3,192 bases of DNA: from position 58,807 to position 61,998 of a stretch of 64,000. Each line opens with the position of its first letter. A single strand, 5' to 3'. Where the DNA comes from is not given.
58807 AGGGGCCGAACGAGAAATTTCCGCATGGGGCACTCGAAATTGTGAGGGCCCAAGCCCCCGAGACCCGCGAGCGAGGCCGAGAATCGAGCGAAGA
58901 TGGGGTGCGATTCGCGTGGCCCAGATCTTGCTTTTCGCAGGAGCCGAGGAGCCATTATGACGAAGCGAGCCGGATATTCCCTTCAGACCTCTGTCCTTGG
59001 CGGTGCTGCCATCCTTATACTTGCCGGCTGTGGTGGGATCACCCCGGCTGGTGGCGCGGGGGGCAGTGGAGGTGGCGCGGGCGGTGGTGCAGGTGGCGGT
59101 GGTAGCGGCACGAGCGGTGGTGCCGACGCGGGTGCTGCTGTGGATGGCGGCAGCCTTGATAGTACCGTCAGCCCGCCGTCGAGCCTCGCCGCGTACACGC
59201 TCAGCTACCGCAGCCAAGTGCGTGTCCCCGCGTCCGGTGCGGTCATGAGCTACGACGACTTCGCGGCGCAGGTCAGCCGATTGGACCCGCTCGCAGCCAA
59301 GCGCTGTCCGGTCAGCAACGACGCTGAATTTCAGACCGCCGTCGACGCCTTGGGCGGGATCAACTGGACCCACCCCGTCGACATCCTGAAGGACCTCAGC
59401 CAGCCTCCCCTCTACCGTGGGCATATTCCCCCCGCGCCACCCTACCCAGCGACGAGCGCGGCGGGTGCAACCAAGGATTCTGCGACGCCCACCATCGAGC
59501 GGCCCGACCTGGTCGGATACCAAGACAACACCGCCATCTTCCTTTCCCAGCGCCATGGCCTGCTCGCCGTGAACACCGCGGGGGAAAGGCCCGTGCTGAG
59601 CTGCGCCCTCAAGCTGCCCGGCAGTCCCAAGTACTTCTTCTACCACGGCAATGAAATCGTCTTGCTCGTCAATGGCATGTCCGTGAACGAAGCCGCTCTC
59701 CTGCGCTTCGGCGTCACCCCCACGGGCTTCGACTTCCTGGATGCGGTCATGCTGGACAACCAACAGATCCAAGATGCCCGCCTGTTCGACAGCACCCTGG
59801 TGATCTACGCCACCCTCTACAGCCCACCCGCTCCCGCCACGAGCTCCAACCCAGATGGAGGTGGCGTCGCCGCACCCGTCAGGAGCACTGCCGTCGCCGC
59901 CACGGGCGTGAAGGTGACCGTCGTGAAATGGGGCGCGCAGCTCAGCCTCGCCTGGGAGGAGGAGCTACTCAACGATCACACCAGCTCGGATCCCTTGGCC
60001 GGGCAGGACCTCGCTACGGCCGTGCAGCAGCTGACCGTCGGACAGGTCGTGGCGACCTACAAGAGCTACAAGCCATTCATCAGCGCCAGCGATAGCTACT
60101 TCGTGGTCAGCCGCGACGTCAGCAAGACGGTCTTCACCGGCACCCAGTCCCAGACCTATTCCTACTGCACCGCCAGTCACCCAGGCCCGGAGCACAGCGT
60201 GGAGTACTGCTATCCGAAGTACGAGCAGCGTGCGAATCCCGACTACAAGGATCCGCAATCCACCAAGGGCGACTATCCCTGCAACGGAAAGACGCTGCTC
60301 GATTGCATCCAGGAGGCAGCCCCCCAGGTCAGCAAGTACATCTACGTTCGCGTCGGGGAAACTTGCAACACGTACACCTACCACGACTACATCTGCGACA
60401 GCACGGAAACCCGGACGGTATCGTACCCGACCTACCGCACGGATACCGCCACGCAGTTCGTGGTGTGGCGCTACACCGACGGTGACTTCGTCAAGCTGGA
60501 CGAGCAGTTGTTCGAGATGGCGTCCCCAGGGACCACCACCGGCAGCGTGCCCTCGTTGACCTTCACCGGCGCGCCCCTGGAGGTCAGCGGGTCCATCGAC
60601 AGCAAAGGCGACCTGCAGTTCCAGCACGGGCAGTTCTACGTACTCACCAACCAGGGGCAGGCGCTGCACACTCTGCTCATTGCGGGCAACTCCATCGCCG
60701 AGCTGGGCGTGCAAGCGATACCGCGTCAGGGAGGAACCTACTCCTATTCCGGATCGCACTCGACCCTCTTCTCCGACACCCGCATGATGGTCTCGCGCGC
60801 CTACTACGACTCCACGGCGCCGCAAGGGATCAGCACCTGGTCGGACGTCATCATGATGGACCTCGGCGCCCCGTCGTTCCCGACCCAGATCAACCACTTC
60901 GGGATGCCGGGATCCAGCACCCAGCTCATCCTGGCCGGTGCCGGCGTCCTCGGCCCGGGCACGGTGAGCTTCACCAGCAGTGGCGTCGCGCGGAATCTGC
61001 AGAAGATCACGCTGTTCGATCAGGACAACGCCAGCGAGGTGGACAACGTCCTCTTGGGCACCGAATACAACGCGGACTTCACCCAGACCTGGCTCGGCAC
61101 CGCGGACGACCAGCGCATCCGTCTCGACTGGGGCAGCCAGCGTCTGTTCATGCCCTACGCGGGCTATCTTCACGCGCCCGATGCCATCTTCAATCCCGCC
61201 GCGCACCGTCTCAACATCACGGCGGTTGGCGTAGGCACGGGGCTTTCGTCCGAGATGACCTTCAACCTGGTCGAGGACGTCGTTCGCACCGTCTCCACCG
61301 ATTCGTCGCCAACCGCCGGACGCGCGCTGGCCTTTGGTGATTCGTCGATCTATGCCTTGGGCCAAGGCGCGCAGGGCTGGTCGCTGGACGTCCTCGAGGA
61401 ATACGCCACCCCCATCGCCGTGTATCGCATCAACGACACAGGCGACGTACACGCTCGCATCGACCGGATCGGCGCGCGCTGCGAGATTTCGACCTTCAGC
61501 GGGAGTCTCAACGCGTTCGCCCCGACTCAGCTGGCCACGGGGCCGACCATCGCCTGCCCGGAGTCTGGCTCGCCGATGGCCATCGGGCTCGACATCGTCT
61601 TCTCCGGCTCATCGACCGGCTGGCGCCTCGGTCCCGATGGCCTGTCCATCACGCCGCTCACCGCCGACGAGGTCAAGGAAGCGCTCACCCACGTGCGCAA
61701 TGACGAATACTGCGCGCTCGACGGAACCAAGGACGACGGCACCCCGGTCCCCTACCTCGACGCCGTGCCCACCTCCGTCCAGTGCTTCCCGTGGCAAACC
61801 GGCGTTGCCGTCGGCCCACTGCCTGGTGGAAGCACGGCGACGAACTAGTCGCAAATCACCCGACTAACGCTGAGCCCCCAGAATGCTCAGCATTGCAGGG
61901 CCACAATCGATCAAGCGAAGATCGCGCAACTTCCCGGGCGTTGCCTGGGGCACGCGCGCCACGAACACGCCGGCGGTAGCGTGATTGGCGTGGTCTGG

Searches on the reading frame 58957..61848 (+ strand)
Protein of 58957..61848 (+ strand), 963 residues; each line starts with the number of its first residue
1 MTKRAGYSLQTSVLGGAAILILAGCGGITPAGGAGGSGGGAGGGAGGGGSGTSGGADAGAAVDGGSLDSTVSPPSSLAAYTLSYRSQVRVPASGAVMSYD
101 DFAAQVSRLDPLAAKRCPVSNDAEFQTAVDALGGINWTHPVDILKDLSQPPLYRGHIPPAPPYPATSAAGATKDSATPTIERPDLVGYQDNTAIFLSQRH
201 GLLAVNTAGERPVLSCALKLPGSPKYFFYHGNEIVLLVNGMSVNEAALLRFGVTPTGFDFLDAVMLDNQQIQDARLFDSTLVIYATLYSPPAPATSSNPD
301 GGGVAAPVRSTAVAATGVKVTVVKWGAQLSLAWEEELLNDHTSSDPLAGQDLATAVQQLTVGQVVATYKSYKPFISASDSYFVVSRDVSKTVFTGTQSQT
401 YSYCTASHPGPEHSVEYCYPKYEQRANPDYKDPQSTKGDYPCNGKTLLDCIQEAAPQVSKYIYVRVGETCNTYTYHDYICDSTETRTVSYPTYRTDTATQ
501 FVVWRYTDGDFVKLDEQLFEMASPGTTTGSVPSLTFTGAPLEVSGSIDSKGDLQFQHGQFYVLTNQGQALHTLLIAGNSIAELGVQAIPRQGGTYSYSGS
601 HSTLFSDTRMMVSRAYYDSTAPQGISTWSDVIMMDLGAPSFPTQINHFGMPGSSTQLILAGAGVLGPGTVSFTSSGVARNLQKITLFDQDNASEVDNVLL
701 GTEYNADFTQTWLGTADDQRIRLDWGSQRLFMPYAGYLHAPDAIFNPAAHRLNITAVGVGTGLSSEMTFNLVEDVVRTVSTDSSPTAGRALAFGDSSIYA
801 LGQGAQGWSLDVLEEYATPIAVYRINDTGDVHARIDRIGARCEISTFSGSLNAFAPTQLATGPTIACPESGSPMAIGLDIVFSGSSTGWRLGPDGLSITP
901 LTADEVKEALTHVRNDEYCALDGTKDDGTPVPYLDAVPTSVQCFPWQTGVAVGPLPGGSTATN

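Call 8: search_protein_families(library=pfam, proteins=[window:58957-61848:+], max_evalue=0.01)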
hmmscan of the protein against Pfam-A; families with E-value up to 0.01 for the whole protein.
window:58957-61848:+ (963 aa): 0 families

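Call 9: search_protein_families(library=ncbifam, proteins=[window:58957-61848:+], max_evalue=0.01)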
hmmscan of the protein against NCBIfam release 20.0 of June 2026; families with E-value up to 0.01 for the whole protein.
window:58957-61848:+ (963 aa): 0 families

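Call 12: find_homologous_proteins(query=window:58957-61848:+)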
Query window:58957-61848:+ (963 aa): 130 proteins with E <= 0.001 among 8000 candidates; the best 120 are listed.
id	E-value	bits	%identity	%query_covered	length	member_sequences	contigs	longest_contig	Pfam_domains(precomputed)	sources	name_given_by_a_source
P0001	0.0e+0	2190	100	100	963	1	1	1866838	-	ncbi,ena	-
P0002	0.0e+0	1830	83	100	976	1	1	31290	-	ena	-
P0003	0.0e+0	1819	84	100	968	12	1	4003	-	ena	-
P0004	0.0e+0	1806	83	100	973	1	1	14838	-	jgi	-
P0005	0.0e+0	1794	81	100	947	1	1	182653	-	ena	-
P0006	0.0e+0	1793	84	93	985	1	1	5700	-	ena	-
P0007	0.0e+0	1788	81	100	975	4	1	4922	-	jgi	jgi:hypothetical protein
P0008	0.0e+0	1766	82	94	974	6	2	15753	-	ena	-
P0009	0.0e+0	1766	81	100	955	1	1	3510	-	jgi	jgi:hypothetical protein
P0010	0.0e+0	1759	83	93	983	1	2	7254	-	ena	-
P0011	0.0e+0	1752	81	98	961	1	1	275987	-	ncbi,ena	-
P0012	0.0e+0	1746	83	94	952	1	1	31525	-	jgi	jgi:hypothetical protein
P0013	0.0e+0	1742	83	91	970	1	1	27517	-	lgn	-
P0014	0.0e+0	1733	81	93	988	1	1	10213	-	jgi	jgi:hypothetical protein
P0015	0.0e+0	1730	79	98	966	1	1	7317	-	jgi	jgi:hypothetical protein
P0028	0.0e+0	1696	79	99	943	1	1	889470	-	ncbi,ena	-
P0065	0.0e+0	1297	64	91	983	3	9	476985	-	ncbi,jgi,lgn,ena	-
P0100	0.0e+0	1259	63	93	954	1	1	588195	-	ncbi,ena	-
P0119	2.9e-203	696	42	90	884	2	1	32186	-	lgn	-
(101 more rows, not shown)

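Call 13: find_encoding_contigs(protein=P0001, flank=10000, max_places=3)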
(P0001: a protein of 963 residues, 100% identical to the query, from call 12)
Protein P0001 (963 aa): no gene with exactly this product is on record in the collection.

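Call 14: find_encoding_contigs(protein=P0065, flank=10000, max_places=3)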
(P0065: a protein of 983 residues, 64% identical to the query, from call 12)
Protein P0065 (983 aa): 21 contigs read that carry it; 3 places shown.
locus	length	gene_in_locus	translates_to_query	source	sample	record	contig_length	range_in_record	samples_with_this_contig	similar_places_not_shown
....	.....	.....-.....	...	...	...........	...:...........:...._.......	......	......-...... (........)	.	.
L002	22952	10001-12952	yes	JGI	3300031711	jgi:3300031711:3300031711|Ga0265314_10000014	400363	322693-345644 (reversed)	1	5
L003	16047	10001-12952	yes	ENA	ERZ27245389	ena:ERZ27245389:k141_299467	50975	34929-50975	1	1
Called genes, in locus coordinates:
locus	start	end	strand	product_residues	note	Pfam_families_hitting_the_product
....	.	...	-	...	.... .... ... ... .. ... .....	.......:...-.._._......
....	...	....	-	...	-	-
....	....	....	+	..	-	-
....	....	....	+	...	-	-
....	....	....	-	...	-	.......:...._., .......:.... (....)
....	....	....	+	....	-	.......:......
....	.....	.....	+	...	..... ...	-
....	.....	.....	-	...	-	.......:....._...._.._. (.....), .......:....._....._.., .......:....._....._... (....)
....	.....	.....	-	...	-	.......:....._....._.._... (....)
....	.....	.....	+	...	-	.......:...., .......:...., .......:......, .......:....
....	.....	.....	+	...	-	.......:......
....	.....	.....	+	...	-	-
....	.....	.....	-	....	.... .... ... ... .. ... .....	-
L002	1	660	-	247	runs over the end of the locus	PF01066:CDP-OH_P_transf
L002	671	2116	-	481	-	-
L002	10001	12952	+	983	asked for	-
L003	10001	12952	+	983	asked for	-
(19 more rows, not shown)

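Call 15: find_encoding_contigs(protein=P0011, flank=10000, max_places=2)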
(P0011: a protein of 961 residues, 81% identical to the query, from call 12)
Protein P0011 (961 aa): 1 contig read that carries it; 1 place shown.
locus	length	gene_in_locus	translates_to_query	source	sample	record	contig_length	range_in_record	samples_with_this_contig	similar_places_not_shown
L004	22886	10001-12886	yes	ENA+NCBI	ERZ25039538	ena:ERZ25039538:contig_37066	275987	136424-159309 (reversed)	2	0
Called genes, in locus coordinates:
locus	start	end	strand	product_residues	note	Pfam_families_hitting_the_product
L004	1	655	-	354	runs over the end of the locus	PF00437:T2SSE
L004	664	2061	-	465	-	PF00437:T2SSE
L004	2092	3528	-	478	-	PF04885:Stig1 (faint)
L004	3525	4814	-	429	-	PF02412:TSP_3 (faint), PF00691:OmpA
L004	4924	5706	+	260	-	PF01520:Amidase_3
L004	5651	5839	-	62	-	-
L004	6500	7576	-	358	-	-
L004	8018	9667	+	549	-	PF00150:Cellulase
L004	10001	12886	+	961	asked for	-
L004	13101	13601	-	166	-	PF00383:dCMP_cyt_deam_1, PF14437:MafB19-deam, PF14439:Bd3614-deam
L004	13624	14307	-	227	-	PF01351:RNase_HII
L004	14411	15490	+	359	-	-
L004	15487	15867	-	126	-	-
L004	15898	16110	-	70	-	-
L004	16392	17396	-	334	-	PF01430:HSP33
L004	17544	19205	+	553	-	PF02412:TSP_3 (faint), PF00691:OmpA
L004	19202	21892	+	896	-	PF19077:Big_13 (weak)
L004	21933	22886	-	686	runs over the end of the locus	-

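Call 16: find_encoding_contigs(protein=P0028, flank=10000, max_places=2)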
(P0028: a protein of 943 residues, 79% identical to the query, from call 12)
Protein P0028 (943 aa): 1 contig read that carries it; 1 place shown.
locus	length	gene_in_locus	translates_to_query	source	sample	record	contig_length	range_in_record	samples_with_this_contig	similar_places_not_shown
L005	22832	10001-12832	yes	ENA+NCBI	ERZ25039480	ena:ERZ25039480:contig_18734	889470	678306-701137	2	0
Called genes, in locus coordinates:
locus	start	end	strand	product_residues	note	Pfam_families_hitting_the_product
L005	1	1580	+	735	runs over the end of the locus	PF02368:Big_2 (faint), PF24517:CBM96, PF18887:MBG_3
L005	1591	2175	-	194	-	-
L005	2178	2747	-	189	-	-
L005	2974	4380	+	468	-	PF22352:K319L-like_PKD (weak), PF17963:Big_9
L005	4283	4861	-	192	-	-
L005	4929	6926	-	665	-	PF22352:K319L-like_PKD (faint), PF18911:PKD_4 (faint), PF00801:PKD (faint), PF21027:Sde0182_C (faint), PF17963:Big_9 (weak)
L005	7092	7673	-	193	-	-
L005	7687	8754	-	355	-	PF10092:DUF2330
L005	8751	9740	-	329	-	PF11617:Cu-binding_MopE, PF03781:FGE-sulfatase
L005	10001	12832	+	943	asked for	-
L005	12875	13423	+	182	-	PF09764:Nt_Gln_amidase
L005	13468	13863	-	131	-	-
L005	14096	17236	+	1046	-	PF22352:K319L-like_PKD (faint), PF17963:Big_9 (faint), PF18911:PKD_4 (faint), PF00328:His_Phos_2 (faint)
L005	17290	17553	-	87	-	-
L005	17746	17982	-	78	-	-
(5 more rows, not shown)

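Call 17: find_encoding_contigs(protein=P0100, flank=10000, max_places=2)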
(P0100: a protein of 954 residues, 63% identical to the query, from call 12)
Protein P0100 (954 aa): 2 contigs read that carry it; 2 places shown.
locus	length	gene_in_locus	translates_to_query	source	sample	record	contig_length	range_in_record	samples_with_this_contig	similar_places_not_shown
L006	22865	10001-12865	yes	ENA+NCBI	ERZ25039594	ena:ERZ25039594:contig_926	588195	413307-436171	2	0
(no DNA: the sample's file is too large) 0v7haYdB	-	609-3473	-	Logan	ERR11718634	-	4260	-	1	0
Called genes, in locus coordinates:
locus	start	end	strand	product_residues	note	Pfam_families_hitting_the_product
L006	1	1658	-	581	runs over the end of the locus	PF18884:TSP3_bac (faint)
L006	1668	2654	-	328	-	PF00248:Aldo_ket_red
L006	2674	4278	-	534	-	PF25390:WD40_RLD, PF00415:RCC1, PF13540:RCC1_2, PF25390:WD40_RLD, PF13540:RCC1_2, PF00415:RCC1, PF13540:RCC1_2, PF00415:RCC1, +3 more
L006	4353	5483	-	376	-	PF00657:Lipase_GDSL, PF13472:Lipase_GDSL_2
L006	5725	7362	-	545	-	PF13620:CarboxypepD_reg (weak)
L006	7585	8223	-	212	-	-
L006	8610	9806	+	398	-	PF00756:Esterase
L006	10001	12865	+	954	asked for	-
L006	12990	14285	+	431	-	PF04616:Glyco_hydro_43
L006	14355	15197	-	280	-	-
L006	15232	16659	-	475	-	PF13091:PLDc_2, PF00614:PLDc (faint), PF13091:PLDc_2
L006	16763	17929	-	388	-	-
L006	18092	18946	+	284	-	PF09296:NUDIX-like, PF09297:Zn_ribbon_NUD, PF00293:NUDIX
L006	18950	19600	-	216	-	PF04305:DUF455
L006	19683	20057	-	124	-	-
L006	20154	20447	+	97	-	-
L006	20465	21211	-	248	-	PF01738:DLH, PF00561:Abhydrolase_1 (faint), PF00326:Peptidase_S9 (faint), PF12146:Hydrolase_4 (faint)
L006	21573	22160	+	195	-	PF13640:2OG-FeII_Oxy_3 (faint)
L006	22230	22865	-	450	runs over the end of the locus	PF00909:Ammonium_transp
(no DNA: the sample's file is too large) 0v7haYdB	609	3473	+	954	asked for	-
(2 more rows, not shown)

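Call 22: search_solved_structures(query=A1, max_evalue=1)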
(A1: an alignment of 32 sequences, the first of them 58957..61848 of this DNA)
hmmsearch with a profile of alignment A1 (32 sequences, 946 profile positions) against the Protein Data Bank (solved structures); distinct sequences matched with E-value up to 1: 1.
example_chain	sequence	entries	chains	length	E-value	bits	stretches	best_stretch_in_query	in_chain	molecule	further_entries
5jmd_A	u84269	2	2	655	0.41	11.7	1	490-539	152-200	Heparinase III protein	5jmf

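Call 26: find_encoding_contigs(protein=P0119, flank=10000, max_places=2)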
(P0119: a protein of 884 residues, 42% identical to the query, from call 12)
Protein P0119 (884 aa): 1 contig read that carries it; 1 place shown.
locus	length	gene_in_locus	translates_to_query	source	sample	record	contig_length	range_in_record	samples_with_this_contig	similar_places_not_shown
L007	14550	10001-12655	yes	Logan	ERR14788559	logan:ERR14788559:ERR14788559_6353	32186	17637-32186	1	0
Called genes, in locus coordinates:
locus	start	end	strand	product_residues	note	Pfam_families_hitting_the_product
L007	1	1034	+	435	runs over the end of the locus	PF00324:AA_permease, PF13520:AA_permease_2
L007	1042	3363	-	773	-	PF00128:Alpha-amylase, PF21331:Isoamylase_C (weak)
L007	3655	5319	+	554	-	PF00664:ABC_membrane (faint), PF00005:ABC_tran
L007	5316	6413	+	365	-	PF25919:BSH_CusB (faint), PF00364:Biotin_lipoyl (faint)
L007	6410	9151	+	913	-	PF03200:Glyco_hydro_63 (faint), PF22422:MGH1-like_GH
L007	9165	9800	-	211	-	-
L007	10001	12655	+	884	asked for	-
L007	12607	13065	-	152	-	PF04828:GFA (weak)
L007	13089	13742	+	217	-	PF01323:DSBA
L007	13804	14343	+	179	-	-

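Call 27: find_encoding_contigs(protein=P0005, flank=10000, max_places=2)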
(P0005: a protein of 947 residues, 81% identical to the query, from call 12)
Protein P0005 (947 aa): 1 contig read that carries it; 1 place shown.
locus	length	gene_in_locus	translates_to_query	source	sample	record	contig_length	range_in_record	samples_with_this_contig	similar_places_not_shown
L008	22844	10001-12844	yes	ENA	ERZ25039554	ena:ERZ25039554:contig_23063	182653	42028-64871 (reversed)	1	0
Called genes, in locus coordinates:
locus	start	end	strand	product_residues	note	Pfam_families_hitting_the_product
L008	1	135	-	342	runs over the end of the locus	-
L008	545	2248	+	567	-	-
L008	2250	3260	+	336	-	PF00515:TPR_1 (faint), PF07719:TPR_2 (faint)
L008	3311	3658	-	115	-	PF00989:PAS (weak)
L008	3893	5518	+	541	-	-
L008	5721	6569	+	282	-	-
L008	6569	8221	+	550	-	-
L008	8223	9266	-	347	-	PF02518:HATPase_c, PF00072:Response_reg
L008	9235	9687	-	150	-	-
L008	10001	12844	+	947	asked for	-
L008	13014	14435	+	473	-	PF08757:CotH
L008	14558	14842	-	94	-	-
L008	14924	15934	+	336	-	PF02517:Rce1-like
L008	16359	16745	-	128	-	-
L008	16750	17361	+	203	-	PF01694:Rhomboid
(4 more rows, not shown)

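Call 33: predict_structure(alignment_id=A1)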
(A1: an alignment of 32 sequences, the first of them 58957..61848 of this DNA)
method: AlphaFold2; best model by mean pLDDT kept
length: 963 residues; sequences in the alignment: 32
mean_pLDDT: 74.8   pTM: 0.74
mean pLDDT of the five models: 74.8, 72.2, 70.2, 66.4, 62.3
residues with pLDDT >= 90: 178; 70-90: 547; 50-70: 100; < 50: 138
segments of 3 or more residues with pLDDT < 50: 1-73, 162-184, 295-312, 526-528, 715-719, 948-963
pLDDT, mean of each block of 10 residues (from residue 1): 24 26 25 24 24 24 26 56 72 82 79 74 85 84 85 80 33 25 60 83 85 86 85 89 90 85 93 90 89 47 30 74 93 90 62 74 86 91 92 82 70 78 90 77 77 84 88 74 72 88 91 84 60 71 87 86 88 88 83 65 82 81 70 78 82 71 79 75 84 84 68 57 84 84 80 85 87 86 84 89 89 87 84 89 89 74 90 91 93 92 93 86 83 78 70 32 24
secondary structure, 60 per line:
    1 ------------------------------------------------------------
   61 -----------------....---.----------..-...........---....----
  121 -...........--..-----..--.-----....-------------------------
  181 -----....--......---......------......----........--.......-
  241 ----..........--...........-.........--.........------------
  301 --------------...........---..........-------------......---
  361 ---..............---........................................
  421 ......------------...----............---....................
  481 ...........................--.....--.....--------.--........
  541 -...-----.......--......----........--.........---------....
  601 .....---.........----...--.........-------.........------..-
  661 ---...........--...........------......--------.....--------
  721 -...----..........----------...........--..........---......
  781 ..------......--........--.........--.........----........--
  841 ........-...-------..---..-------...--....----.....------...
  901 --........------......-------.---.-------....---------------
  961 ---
elements in order (helices of 4 or more, strands of 3 or more residues): H78-81 H99-109 H122-132 E152-155 E186-189 E192-197 E201-206 E213-218 E223-230 E233-239 E245-254 E257-267 E269-277 E280-288 E315-325 E329-338 H352-357 E364-377 E381-426 E439-441 H447-457 E461-507 E510-514 E517-521 E533-540 E542-544 E553-556 E559-564 E569-576 E579-587 E597-605 E609-617 E627-635 E643-651 E664-674 E677-687 E694-699 E708-712 E722-724 E729-738 E749-759 E762-771 E775-782 E789-794 E797-804 E807-815 E818-826 E831-838 E841-848 E874-876 E879-882 E887-891 E898-900 H903-910 E917-922 E942-945
